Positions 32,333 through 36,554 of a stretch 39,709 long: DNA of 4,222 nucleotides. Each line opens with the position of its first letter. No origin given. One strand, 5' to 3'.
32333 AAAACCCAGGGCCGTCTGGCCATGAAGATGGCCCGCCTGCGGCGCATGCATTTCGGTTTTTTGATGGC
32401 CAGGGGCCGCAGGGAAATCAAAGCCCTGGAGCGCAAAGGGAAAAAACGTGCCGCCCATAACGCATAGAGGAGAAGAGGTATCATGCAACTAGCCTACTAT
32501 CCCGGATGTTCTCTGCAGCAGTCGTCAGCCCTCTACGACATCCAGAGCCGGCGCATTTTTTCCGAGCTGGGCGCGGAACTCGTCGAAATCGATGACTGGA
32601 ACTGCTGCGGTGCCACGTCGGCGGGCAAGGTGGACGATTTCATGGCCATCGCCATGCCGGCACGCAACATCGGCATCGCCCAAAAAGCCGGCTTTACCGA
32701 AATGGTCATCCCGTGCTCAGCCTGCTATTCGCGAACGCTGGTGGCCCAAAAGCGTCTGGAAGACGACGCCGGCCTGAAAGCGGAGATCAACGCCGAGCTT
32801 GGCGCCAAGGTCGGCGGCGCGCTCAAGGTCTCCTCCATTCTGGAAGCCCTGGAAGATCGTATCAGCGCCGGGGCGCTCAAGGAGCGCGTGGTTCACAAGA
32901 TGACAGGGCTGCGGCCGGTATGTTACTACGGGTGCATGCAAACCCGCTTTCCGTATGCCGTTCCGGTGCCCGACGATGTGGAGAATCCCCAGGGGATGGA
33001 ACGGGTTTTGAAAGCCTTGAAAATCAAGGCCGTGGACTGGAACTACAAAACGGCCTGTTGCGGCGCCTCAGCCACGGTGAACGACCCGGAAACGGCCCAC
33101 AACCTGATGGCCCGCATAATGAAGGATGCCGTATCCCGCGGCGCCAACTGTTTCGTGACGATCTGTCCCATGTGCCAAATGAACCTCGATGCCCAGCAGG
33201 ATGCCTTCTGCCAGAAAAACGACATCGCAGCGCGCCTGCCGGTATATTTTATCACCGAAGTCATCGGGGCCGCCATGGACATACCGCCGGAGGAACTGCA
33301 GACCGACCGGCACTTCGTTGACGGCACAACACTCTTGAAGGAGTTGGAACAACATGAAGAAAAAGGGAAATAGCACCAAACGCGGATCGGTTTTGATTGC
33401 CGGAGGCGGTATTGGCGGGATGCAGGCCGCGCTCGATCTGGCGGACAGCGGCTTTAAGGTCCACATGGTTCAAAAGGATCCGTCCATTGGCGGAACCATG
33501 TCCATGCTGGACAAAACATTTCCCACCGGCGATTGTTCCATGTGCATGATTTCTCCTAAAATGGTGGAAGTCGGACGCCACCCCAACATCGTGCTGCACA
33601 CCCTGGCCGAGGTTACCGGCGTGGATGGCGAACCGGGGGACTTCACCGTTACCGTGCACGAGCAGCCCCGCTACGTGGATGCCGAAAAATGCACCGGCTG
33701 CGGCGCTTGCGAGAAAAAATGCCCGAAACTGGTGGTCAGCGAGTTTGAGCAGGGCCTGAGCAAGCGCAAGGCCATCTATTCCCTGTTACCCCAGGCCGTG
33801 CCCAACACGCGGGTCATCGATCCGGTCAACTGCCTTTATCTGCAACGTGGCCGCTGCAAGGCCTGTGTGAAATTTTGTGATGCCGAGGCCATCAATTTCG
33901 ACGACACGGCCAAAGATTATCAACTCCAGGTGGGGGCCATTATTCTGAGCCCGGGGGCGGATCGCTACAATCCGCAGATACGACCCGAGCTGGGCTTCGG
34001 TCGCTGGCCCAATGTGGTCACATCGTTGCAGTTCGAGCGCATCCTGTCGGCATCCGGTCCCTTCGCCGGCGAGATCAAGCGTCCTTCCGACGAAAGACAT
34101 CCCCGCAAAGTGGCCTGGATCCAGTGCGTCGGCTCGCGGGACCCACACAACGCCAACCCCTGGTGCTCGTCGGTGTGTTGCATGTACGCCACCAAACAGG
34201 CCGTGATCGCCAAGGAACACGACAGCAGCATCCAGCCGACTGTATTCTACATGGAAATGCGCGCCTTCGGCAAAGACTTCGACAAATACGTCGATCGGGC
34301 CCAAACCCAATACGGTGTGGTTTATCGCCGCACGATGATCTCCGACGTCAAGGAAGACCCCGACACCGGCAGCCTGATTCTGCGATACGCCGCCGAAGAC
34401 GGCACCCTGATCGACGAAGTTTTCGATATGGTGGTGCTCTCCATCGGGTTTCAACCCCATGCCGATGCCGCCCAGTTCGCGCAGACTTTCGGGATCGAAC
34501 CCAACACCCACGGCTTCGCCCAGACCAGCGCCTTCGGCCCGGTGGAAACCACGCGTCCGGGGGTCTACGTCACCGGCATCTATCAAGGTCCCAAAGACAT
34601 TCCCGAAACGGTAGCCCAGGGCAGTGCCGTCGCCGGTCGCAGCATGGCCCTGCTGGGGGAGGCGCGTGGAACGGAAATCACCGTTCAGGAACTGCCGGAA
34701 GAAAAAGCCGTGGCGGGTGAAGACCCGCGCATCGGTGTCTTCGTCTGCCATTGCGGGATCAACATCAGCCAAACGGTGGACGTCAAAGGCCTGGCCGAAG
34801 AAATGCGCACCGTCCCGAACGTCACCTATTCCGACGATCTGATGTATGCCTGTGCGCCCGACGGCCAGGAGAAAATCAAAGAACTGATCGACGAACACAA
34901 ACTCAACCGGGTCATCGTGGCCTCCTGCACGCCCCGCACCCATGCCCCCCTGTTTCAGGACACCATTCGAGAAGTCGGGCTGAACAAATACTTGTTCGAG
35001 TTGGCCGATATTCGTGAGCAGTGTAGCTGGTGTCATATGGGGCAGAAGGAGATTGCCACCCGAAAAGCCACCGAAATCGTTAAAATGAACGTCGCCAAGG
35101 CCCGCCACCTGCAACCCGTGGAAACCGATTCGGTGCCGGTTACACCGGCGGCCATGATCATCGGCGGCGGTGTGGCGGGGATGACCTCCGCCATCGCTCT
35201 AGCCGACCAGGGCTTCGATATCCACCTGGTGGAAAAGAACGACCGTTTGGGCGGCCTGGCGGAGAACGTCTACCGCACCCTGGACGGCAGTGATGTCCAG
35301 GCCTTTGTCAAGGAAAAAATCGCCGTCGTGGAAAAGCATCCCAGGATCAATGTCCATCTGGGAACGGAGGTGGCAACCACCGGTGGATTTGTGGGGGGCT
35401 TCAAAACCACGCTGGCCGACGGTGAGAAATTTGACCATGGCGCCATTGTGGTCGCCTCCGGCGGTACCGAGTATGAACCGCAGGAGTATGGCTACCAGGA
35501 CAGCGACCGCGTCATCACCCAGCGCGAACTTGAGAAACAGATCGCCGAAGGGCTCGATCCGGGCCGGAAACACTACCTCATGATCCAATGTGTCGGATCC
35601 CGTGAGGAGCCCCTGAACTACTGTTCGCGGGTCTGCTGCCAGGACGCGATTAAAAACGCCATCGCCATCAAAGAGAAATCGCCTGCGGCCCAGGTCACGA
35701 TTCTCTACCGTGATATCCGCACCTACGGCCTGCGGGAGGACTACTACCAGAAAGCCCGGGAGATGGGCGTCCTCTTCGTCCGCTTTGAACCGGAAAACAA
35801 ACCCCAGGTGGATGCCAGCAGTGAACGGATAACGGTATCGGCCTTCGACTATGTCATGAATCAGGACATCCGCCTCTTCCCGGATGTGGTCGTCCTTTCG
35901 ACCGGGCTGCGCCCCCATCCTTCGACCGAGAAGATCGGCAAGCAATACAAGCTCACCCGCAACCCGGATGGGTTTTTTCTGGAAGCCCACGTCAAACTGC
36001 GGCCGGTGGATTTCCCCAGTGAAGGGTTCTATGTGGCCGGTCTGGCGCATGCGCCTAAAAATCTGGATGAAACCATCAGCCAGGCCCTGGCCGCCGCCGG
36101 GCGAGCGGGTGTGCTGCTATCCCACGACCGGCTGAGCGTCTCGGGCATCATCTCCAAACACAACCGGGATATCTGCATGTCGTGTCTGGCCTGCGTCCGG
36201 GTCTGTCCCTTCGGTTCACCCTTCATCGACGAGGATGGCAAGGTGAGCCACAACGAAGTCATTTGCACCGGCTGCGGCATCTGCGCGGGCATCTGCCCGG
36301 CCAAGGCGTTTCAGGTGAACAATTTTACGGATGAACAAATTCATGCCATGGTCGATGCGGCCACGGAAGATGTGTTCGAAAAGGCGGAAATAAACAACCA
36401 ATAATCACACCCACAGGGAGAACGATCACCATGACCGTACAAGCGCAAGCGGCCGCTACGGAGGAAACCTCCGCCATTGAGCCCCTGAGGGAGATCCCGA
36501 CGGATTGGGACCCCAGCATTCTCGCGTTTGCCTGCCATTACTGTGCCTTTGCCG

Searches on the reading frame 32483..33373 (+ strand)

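Call 64: search_protein_families(library=pfam, proteins=[window:32483-33373:+], max_evalue=0.001)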
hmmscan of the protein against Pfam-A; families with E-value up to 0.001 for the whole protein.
window:32483-33373:+ (296 aa): 1 family
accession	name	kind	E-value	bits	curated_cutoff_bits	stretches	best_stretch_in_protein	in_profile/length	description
PF02754.22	CCG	-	1.8e-19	70.1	20.6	2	148-236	4-85/85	Cysteine-rich domain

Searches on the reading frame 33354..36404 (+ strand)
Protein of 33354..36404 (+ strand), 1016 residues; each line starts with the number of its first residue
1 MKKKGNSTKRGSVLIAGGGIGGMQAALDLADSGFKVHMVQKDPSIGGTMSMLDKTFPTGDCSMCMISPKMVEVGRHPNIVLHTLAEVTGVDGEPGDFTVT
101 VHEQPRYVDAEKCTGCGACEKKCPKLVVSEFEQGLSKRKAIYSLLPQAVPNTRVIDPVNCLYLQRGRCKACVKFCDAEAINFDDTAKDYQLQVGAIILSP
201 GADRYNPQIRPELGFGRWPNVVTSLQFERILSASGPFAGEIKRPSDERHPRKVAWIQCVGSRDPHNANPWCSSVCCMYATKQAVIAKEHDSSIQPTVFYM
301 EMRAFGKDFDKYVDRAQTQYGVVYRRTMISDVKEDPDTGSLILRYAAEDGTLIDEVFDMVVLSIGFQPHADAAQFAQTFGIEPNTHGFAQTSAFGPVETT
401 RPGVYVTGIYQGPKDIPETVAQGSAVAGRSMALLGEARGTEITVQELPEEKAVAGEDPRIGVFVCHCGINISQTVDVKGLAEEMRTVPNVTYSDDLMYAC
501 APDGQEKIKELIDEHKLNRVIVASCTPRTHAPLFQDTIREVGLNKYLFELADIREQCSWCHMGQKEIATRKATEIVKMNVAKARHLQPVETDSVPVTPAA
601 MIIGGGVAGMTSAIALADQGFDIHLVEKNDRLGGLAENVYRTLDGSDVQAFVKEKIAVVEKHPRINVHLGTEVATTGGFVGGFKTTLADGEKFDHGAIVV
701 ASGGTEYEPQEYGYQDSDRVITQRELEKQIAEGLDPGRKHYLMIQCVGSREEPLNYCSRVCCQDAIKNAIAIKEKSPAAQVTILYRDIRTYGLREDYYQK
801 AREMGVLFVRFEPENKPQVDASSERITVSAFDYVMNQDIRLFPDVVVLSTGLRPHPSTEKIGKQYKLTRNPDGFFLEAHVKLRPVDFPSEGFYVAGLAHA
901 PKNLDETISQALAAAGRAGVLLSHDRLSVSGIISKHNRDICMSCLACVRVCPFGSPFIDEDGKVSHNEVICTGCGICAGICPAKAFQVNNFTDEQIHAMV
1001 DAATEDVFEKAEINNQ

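Call 64: search_protein_families(library=pfam, proteins=[window:33354-36404:+], max_evalue=0.001)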
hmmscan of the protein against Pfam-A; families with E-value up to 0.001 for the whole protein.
window:33354-36404:+ (1016 aa): 22 families
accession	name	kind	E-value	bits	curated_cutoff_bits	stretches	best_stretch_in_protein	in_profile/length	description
PF07992.20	Pyr_redox_2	-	4.6e-23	82.5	26.1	3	601-714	4-119/291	Pyridine nucleotide-disulphide oxidoreductase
PF13450.12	NAD_binding_8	-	4.9e-16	59.2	21.9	2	602-638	1-37/68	NAD(P)-binding Rossmann-like domain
PF12831.13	FAD_oxidored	-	4.2e-15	56.4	27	2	13-51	2-40/416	FAD dependent oxidoreductase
PF00037.32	Fer4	-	1.5e-13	50.4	21.1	2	107-125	2-20/24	4Fe-4S binding domain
PF00890.30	FAD_binding_2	-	6.3e-12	45.8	20.4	2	602-634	4-36/414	FAD binding domain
PF12797.12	Fer4_2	-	1.8e-11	43.6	24.5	1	106-124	3-21/22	4Fe-4S binding domain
PF01266.30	DAO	-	3.2e-10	40.5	27.9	1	602-633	4-35/353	FAD dependent oxidoreductase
PF12838.12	Fer4_7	-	4.2e-09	37.2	27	1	941-985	2-52/52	4Fe-4S dicluster domain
PF13237.11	Fer4_10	-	7.5e-09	35.8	25.5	1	936-982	4-53/53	4Fe-4S dicluster domain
PF13484.11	Fer4_16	-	1.9e-08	35.4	30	0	971-996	2-29/66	4Fe-4S double cluster binding domain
PF13187.11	Fer4_9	-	4e-08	33.6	27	1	941-985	2-51/52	4Fe-4S dicluster domain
PF13738.12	Pyr_redox_3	-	1.7e-07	31.2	30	0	602-629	2-30/305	Pyridine nucleotide-disulphide oxidoreductase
PF00070.33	Pyr_redox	-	6.8e-07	30.1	22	0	601-634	3-41/82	Pyridine nucleotide-disulphide oxidoreductase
PF01134.28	GIDA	-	1.1e-06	28.4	22.1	0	601-634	3-37/391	Glucose inhibited division protein A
PF03486.20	HI0933_like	-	1.6e-06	28.2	50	0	600-633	3-36/244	HI0933-like protein Rossmann domain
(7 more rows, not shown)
